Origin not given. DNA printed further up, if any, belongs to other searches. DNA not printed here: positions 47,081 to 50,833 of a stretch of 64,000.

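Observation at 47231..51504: Second SARP-NB-ARC-TPR regulator in the same arrangement with a different PEP-CTERM cargo gene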

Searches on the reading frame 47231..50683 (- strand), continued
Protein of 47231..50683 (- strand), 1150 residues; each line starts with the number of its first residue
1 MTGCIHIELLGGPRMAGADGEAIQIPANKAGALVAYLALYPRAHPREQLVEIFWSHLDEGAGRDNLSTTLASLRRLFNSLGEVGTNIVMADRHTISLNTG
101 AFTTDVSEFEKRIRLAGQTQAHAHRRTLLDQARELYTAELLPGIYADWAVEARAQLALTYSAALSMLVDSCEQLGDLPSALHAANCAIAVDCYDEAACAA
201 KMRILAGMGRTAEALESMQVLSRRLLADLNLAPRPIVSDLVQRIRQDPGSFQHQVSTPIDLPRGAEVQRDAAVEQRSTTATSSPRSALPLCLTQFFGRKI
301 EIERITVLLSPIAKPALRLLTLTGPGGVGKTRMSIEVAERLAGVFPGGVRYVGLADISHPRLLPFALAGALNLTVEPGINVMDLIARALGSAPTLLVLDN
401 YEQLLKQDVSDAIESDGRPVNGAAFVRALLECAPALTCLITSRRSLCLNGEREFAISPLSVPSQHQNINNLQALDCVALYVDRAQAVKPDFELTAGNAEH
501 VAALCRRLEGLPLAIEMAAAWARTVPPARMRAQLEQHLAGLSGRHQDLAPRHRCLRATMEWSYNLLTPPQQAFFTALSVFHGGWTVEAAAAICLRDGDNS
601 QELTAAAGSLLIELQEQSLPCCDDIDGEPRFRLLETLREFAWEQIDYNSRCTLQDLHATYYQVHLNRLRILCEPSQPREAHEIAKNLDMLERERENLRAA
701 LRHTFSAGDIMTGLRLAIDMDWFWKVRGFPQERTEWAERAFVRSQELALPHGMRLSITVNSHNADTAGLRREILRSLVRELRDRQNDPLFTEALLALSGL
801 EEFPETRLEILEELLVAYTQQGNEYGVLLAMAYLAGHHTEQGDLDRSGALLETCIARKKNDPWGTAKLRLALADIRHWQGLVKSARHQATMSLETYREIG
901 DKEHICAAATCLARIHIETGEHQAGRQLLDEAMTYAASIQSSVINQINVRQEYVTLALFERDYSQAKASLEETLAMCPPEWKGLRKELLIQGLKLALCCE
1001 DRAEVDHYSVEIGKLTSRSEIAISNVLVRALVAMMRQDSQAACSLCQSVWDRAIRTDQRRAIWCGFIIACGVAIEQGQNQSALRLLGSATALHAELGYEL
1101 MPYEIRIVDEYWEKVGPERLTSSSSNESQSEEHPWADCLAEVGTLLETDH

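Call 34: find_related_loci(query=A1, collection=metagenome_contigs, flank=10000)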
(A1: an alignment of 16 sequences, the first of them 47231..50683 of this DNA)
Query A1 (1150 aa) in metagenome_contigs; peptide patterns used: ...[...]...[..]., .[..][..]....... (x = any residue, [..] = any of these).
600 stretches matched a pattern (row limit reached: there are more); 586 encode a relative of the query (tblastn E <= 1e-3); the best 80 are kept; 80 distinct loci.
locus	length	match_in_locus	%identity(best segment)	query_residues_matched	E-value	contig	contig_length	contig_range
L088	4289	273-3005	35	7-933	6e-127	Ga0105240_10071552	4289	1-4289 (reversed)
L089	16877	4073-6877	34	4-933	1e-111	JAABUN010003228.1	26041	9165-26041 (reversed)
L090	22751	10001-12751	33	7-939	1e-108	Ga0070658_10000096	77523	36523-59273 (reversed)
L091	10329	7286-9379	36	6-739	1e-105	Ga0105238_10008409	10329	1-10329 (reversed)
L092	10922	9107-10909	37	42-661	7e-99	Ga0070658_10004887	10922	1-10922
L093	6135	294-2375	35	7-724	1e-91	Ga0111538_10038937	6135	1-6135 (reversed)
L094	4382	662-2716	33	6-728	4e-87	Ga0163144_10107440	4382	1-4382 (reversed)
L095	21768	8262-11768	34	1-976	6e-90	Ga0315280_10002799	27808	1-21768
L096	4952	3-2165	34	34-764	1e-85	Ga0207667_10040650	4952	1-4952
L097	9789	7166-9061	32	288-977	7e-81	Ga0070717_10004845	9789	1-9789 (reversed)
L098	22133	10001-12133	34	1-738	4e-84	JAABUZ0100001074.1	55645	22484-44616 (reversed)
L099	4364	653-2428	40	40-750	1e-78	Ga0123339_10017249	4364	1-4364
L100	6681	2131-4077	33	271-934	2e-77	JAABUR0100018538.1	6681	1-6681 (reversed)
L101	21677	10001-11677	37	288-859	3e-77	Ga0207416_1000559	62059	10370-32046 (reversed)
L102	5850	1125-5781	33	285-939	6e-77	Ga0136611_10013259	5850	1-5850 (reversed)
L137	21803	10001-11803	31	279-934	6e-70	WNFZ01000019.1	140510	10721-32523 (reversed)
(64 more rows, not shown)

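Call 45: find_encoding_contigs(protein=P0035, flank=10000, max_places=1)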
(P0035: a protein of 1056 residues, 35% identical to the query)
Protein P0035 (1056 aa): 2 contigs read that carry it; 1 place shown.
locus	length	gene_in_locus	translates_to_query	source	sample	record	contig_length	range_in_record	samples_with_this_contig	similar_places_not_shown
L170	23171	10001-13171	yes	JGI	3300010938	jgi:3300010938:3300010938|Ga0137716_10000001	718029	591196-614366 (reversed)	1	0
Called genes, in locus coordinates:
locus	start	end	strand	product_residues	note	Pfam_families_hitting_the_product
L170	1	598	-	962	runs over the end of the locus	PF03130:HEAT_PBS (faint), PF13646:HEAT_2 (weak), PF07583:PSCyt2, PF00754:F5_F8_type_C (weak), PF07587:PSD1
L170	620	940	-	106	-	PF03960:ArsC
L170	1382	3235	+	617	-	PF03717:PBP_dimer, PF00905:Transpeptidase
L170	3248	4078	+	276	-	PF03976:PPK2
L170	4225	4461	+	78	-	PF00574:CLP_protease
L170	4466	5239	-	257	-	PF13489:Methyltransf_23, PF00891:Methyltransf_2, PF01135:PCMT, PF05175:MTS, PF01209:Ubie_methyltran, PF13847:Methyltransf_31, PF08241:Methyltransf_11, PF08242:Methyltransf_12, +6 more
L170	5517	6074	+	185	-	PF08281:Sigma70_r4_2, PF04545:Sigma70_r4 (weak), PF13384:HTH_23 (weak), PF13518:HTH_28 (weak)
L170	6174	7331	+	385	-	PF15902:Sortilin-Vps10 (faint), PF25852:DUF6242_C (faint), PF02012:BNR (faint), PF15899:BNR_6 (faint)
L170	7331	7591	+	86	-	PF02597:ThiS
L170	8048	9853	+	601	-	PF02837:Glyco_hydro_2_N, PF22666:Glyco_hydro_2_N2, PF00703:Glyco_hydro_2, PF02836:Glyco_hydro_2_C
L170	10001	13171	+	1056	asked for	PF03704:BTAD, PF07719:TPR_2 (faint), PF13374:TPR_10 (faint), PF13432:TPR_16 (faint), PF00515:TPR_1 (faint), PF13191:AAA_16 (weak), PF13401:AAA_22, PF13424:TPR_12, +2 more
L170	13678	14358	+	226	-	-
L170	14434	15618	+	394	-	PF22825:HpiC1-like (faint)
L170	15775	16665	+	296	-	PF00005:ABC_tran, PF13191:AAA_16 (weak), PF13304:AAA_21 (faint)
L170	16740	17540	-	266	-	-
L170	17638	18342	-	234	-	-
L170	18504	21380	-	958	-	PF00211:Guanylate_cyc, PF13191:AAA_16 (weak), PF00931:NB-ARC (weak), PF01637:ATPase_2 (weak), PF13401:AAA_22 (weak), PF13424:TPR_12, PF17874:TPR_MalT, PF13424:TPR_12 (weak), +5 more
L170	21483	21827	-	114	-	PF02641:DUF190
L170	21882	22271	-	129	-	PF02537:CRCB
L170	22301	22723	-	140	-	PF00582:Usp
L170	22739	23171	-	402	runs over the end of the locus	PF00999:Na_H_Exchanger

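Call 53: search_solved_structures(query=A1, max_evalue=0.001)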
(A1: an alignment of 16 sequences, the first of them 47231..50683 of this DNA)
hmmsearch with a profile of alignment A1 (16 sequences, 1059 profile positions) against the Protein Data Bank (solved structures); distinct sequences matched with E-value up to 0.001: 167 (the best 60 are shown).
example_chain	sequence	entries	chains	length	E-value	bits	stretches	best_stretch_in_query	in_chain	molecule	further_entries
9qhb_A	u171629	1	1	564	5.9e-88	299.6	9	769-957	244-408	Engineered tetratricopeptide repeat protein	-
4wng_A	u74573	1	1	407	1.4e-59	205.7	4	736-925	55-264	G-protein-signaling modulator 2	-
8k60_I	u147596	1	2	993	3.4e-52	181.2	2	5-434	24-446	Regulatory protein AfsR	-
8jke_I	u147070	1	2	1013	6.5e-51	176.9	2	5-434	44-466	Regulatory protein AfsR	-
8bu0_A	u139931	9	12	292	2.7e-43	151.7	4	768-918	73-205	Consensus tetratricopeptide repeat protein | Crystal structure of an 8-repeat consensus TPR superhelix with Zinc. | Monomer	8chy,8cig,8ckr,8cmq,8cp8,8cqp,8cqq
3sf4_A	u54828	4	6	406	1.5e-38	136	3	735-864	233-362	G-protein-signaling modulator 2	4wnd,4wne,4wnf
5a7d_B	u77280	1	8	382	1.5e-35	126.1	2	744-935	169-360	PINS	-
5a6c_A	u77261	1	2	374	5.9e-35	124.1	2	743-932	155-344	G-PROTEIN-SIGNALING MODULATOR 2, AFADIN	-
6hc2_A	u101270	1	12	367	7.2e-35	123.8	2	743-938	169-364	G-protein-signaling modulator 2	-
9qhc_A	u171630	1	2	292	5.3e-34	120.9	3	769-965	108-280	Engineered tetratricopeptide repeat protein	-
3ro2_A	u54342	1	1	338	9.5e-34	120.1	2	742-923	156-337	G-protein-signaling modulator 2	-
4g2v_A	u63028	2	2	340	9.6e-34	120.1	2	742-923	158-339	G-protein-signaling modulator 2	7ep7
4a1s_A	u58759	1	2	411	1.7e-32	115.9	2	743-920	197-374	PARTNER OF INSCUTEABLE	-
4jhr_A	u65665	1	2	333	1.7e-28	102.7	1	742-925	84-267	G-protein-signaling modulator 2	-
3nf1_A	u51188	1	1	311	6.8e-28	100.7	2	763-920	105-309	Kinesin light chain 1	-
8hvr_I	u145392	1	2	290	6.8e-19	70.9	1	5-252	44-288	Regulatory protein AfsR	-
6mfv_A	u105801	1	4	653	2.8e-14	55.6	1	751-987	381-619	tetratricopeptide repeat sensor PH0952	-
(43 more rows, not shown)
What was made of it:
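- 47243..48745 (-): C-terminal helical-repeat (TPR-like) sensor region, aa 647-1147. The family profile matches TPR proteins (call 53).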

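Call 54: search_protein_families(library=ncbifam, proteins=[L018:6014-9676:-, L050:8832-9722:-, L050:7821-8714:-, L045:9040-9813:+, L031:8570-9442:+, L096:2949-3698:+, L090:6110-6952:-, L170:17638-18489:-, L170:16740-17576:-], max_evalue=0.05)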
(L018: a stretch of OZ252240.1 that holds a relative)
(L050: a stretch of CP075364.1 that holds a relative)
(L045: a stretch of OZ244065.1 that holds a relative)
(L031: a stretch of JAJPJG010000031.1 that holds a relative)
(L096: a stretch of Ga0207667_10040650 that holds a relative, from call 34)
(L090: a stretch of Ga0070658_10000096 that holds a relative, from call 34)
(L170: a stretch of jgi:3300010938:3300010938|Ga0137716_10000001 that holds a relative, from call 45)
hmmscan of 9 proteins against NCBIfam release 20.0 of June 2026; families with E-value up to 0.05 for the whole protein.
L018:6014-9676:- (1220 aa): 0 families

L050:8832-9722:- (296 aa): 2 families
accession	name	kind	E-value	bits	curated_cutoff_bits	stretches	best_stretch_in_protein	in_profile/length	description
TIGR02595.1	PEP_CTERM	domain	0.0011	19.6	16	1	273-296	1-24/24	PEP-CTERM sorting domain-containing protein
NF038120.1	PEP_CTERM_QFxxD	subfamily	0.011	15.6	80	1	270-294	190-214/215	NF038120 family PEP-CTERM protein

L050:7821-8714:- (297 aa): 4 families
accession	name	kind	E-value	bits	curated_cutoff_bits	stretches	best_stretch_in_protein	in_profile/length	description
TIGR02595.1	PEP_CTERM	domain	0.00076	20.2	16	1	274-295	1-22/24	PEP-CTERM sorting domain-containing protein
NF038129.1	PEP_NF038129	equivalog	0.0023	17.8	65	1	264-295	161-192/194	NF038129 family PEP-CTERM protein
NF038120.1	PEP_CTERM_QFxxD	subfamily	0.0063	16.4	80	1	271-295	190-214/215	NF038120 family PEP-CTERM protein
NF038125.1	PEP_CTERM_THxN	subfamily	0.0095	15.5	85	1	273-296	222-245/246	THxN family PEP-CTERM protein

L045:9040-9813:+ (257 aa): 0 families

L031:8570-9442:+ (290 aa): 7 families
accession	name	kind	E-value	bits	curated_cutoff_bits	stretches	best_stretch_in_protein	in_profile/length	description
NF038129.1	PEP_NF038129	equivalog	2.7e-05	24.1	65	1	208-289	117-193/194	NF038129 family PEP-CTERM protein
NF038120.1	PEP_CTERM_QFxxD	subfamily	0.00063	19.7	80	1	242-283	175-207/215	NF038120 family PEP-CTERM protein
NF038124.1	PEP_CTERM_TLD_A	exception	0.001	18.7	100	1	228-289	174-233/235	PEP_CTERM-anchored TLD domain-containing protein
TIGR02595.1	PEP_CTERM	domain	0.0087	16.8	16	1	267-289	1-21/24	PEP-CTERM sorting domain-containing protein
NF038126.1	PEP_CTERM_FxDxF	subfamily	0.009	16.3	50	1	260-289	136-164/165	FxDxF family PEP-CTERM protein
NF033947.0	PEP-cistern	hypoth_equivalog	0.011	15.5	60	1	242-289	150-195/195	cistern family PEP-CTERM protein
NF035944.1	PEPxxWA-CTERM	domain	0.017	15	35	1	267-289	1-23/24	PEPxxWA-CTERM sorting domain-containing protein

L096:2949-3698:+ (249 aa): 1 family
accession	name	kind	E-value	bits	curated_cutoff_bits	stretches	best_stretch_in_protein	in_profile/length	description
TIGR02595.1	PEP_CTERM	domain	0.001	19.8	16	1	222-247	1-22/24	PEP-CTERM sorting domain-containing protein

L090:6110-6952:- (280 aa): 4 families
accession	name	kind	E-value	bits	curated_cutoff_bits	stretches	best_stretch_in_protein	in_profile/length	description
NF038132.1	PEP_NF038132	subfamily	1.1e-07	31.7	90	1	202-241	157-196/199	NF038132 family protein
TIGR02595.1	PEP_CTERM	domain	5.2e-05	23.8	16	1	253-276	1-23/24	PEP-CTERM sorting domain-containing protein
NF033675.1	NTTRR-F1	subfamily_domain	0.0013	18.9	70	1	45-67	7-29/155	NTTRR-F1 domain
NF041927.1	Xrt_dep_XDP1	equivalog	0.01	15.8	125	0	248-276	215-241/242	exosortase-dependent surface protein XDP1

L170:17638-18489:- (283 aa): 0 families

L170:16740-17576:- (278 aa): 1 family
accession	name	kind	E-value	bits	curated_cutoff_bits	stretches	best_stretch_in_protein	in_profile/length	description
NF038124.1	PEP_CTERM_TLD_A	exception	0.011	15.3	100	1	231-274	189-234/235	PEP_CTERM-anchored TLD domain-containing protein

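Call 55: search_solved_structures(query=window:47231-50683:-, max_evalue=0.01)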
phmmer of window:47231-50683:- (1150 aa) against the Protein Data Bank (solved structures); distinct sequences matched with E-value up to 0.01: 4.
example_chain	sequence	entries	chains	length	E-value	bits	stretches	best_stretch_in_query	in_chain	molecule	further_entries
8k60_I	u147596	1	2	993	1.7e-10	42.5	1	3-357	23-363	Regulatory protein AfsR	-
8jke_I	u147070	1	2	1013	1.1e-09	39.9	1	3-357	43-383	Regulatory protein AfsR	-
8hvr_I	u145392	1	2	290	2.8e-05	25.2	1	3-248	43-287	Regulatory protein AfsR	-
1f48_A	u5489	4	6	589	0.0062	17.5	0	293-344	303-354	ARSENITE-TRANSLOCATING ATPASE | ARSENICAL PUMP-DRIVING ATPASE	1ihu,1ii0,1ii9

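Call 75: search_protein_families(library=padloc, proteins=[window:47231-50683:-], max_evalue=0.001)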
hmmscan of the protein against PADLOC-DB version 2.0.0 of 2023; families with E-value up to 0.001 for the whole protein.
window:47231-50683:- (1150 aa): 0 families
